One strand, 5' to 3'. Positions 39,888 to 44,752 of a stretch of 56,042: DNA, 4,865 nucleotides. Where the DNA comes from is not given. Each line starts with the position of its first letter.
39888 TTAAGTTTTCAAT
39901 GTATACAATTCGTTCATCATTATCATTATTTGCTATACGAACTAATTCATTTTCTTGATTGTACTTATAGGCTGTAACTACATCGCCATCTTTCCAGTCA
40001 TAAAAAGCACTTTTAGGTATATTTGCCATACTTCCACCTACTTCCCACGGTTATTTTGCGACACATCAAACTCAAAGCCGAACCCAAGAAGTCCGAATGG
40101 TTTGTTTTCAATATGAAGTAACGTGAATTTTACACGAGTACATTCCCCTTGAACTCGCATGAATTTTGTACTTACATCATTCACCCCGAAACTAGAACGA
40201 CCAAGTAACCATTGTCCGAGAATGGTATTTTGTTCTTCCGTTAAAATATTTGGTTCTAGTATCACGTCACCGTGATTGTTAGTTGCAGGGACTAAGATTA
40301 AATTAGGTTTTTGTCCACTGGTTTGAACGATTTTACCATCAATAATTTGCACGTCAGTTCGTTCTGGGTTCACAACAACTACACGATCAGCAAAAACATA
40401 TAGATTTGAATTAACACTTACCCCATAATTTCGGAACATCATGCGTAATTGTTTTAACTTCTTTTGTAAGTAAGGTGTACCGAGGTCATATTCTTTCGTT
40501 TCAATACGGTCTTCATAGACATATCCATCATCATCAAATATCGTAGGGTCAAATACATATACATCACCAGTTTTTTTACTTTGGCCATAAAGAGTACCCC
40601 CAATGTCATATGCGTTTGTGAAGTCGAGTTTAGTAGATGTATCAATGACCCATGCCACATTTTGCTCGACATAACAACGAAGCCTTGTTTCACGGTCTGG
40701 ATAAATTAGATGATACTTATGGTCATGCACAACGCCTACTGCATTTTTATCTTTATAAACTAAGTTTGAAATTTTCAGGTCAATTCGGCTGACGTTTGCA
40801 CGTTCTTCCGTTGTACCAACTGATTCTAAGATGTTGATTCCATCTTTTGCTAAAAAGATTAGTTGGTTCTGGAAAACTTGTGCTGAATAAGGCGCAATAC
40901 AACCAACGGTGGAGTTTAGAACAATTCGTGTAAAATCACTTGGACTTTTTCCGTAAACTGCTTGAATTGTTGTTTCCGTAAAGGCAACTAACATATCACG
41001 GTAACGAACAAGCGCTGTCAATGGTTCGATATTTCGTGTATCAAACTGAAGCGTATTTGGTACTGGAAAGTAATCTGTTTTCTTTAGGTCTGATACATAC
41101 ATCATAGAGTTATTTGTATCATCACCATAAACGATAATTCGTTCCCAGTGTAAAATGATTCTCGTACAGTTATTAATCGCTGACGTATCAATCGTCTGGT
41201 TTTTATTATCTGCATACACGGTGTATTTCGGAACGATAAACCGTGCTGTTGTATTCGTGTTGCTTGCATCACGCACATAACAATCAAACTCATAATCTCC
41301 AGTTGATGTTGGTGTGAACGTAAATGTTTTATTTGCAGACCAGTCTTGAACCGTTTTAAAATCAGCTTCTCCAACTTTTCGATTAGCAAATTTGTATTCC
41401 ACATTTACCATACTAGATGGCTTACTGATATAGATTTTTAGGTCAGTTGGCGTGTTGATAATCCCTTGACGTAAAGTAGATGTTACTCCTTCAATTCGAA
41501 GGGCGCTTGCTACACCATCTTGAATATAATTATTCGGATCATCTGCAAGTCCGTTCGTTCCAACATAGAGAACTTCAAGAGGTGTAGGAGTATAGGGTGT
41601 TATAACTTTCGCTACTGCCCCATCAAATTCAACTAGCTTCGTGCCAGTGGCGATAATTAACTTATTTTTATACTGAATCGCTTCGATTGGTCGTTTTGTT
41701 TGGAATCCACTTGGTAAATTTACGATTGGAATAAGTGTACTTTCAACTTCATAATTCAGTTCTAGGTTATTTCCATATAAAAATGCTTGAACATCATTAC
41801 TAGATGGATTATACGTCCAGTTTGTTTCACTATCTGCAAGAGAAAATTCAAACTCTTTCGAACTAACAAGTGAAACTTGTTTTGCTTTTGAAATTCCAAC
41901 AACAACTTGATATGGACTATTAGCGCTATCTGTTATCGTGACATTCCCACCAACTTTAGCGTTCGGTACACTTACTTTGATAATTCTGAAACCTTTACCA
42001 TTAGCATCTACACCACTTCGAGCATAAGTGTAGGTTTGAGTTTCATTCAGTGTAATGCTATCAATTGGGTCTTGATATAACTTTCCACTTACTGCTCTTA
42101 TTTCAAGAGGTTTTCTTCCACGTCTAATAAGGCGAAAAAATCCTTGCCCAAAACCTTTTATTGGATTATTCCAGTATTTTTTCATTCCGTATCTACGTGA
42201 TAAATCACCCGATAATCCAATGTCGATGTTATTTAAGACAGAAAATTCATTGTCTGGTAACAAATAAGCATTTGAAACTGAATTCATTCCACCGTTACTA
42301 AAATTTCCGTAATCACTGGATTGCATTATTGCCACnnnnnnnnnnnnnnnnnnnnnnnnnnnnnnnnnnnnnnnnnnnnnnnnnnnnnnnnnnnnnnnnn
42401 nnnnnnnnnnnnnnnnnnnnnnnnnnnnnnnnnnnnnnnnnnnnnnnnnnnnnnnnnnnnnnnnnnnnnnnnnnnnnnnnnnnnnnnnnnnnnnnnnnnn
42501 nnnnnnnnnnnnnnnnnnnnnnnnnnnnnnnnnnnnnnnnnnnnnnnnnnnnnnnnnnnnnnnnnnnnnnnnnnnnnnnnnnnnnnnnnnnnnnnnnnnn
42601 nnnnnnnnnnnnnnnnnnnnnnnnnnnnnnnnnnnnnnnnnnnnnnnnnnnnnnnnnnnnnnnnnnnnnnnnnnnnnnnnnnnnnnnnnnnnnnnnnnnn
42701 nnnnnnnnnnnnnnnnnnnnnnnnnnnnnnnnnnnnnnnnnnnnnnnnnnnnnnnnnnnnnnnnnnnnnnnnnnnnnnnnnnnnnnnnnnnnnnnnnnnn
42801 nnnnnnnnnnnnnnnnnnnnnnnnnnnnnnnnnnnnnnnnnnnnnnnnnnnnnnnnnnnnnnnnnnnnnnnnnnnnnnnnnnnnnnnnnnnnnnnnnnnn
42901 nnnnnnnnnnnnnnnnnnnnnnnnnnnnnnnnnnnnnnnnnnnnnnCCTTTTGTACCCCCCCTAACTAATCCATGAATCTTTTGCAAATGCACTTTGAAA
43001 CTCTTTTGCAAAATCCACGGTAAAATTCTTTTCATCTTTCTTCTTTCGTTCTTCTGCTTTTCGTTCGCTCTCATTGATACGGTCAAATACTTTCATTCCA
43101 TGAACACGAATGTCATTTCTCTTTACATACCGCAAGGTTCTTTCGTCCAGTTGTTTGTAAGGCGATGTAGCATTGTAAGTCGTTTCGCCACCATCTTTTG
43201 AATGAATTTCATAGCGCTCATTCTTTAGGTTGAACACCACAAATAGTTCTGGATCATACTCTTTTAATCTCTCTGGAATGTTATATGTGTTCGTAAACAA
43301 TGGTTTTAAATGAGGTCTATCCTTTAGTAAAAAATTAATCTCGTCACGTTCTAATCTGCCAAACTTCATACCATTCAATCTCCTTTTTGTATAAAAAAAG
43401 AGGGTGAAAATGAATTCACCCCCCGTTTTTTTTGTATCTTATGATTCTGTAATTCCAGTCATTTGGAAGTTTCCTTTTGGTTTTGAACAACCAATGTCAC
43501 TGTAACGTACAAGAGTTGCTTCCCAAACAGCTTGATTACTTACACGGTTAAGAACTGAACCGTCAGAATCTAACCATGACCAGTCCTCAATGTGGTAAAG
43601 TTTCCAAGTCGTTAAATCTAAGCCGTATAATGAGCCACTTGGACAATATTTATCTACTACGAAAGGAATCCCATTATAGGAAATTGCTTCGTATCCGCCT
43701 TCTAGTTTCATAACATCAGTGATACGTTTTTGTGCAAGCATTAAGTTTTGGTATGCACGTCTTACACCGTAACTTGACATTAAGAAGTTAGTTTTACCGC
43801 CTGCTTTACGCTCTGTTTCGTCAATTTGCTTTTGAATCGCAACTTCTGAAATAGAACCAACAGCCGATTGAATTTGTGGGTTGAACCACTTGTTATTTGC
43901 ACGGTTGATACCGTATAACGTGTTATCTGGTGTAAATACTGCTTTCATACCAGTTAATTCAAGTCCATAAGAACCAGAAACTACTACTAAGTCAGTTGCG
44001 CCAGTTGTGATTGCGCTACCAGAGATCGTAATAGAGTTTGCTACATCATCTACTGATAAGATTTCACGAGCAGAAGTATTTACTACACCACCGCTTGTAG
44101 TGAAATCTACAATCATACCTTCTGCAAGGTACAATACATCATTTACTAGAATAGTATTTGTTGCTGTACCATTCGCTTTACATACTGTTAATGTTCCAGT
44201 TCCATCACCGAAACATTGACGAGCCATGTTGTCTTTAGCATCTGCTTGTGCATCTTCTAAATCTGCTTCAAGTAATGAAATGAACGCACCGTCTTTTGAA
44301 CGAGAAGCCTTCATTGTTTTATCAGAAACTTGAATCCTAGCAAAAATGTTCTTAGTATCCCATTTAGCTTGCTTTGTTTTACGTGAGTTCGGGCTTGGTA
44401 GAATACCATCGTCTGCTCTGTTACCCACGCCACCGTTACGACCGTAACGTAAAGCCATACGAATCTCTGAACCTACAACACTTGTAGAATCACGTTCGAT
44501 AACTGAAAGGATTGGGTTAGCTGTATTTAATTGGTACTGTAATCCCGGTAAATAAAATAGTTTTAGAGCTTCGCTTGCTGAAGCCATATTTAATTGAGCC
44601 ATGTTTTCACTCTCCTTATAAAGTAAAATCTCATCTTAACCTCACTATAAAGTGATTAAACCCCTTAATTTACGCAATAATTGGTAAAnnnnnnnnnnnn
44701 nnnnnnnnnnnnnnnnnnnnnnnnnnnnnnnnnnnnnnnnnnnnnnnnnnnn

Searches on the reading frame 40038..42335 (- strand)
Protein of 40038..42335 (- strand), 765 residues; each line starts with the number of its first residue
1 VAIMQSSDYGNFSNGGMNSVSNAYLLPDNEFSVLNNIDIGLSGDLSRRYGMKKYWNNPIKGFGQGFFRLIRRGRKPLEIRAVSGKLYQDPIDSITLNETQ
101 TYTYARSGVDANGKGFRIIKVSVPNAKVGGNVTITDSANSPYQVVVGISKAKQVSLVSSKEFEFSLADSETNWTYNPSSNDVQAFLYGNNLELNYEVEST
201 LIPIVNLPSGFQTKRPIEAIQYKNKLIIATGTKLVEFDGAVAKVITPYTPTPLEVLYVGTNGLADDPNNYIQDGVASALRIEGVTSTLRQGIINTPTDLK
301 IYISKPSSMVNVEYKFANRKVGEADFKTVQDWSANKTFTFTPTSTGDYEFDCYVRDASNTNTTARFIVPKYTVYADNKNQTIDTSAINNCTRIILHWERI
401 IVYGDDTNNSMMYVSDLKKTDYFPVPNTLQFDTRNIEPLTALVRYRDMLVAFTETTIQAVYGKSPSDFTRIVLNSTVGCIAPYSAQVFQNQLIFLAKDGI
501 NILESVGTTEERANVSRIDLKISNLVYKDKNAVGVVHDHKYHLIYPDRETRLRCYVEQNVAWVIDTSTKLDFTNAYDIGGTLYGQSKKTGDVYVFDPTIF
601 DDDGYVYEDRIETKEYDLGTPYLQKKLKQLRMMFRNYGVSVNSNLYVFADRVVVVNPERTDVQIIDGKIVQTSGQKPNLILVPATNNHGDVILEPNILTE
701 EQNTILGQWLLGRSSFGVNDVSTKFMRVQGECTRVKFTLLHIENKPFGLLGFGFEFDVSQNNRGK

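Call 71: search_protein_families(library=phrogs, proteins=[window:40038-42335:-], max_evalue=0.001)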
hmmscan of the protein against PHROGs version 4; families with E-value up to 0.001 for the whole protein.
window:40038-42335:- (765 aa): 4 families
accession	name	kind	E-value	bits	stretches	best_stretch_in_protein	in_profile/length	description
phrog_511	-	head and packaging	1.2e-15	58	1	413-656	585-814/862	internal virion protein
phrog_5107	-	lysis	4.6e-08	32.9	1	334-636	145-439/533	amidase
phrog_578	-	connector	4.7e-07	29.7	1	291-524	62-280/486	head closure Hc3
phrog_3287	-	head and packaging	2.5e-06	27.6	1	226-666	74-436/524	virion structural protein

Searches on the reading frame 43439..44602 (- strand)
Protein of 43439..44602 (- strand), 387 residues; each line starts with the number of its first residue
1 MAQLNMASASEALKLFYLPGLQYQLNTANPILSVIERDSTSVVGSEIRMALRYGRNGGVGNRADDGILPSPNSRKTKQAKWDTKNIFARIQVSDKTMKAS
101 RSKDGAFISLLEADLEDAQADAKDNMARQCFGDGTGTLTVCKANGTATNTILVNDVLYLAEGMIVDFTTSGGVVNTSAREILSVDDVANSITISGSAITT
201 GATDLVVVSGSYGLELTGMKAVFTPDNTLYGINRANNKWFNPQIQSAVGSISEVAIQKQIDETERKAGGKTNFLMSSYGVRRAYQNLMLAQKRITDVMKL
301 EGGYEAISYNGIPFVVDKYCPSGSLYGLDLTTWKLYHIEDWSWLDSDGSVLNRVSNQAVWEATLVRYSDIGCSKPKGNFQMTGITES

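Call 71: search_protein_families(library=phrogs, proteins=[window:43439-44602:-], max_evalue=0.001)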
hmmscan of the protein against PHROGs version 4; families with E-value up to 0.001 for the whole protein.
window:43439-44602:- (387 aa): 2 families
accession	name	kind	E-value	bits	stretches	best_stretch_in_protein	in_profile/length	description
phrog_14242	-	head and packaging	1.5e-83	281.7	1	5-386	4-390/396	major head protein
phrog_9953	-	head and packaging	5.5e-25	89.4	2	212-381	143-326/329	major head protein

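Call 79: find_related_loci(query=window:43439-44602:-, collection=viral_contigs, flank=10000)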
Query window:43439-44602:- (387 aa) in viral_contigs; peptide patterns used: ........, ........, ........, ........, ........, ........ (x = any residue, [..] = any of these).
15 stretches matched a pattern; 4 encode a relative of the query (tblastn E <= 1e-3); 4 distinct loci.
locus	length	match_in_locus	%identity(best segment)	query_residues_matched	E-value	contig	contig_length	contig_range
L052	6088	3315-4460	64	4-386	5e-170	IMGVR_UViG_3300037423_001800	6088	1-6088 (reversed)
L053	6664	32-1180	58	1-386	1e-148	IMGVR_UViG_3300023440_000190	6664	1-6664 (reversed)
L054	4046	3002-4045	63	4-352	1e-151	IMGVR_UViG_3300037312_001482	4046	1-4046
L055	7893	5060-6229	33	1-386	3e-77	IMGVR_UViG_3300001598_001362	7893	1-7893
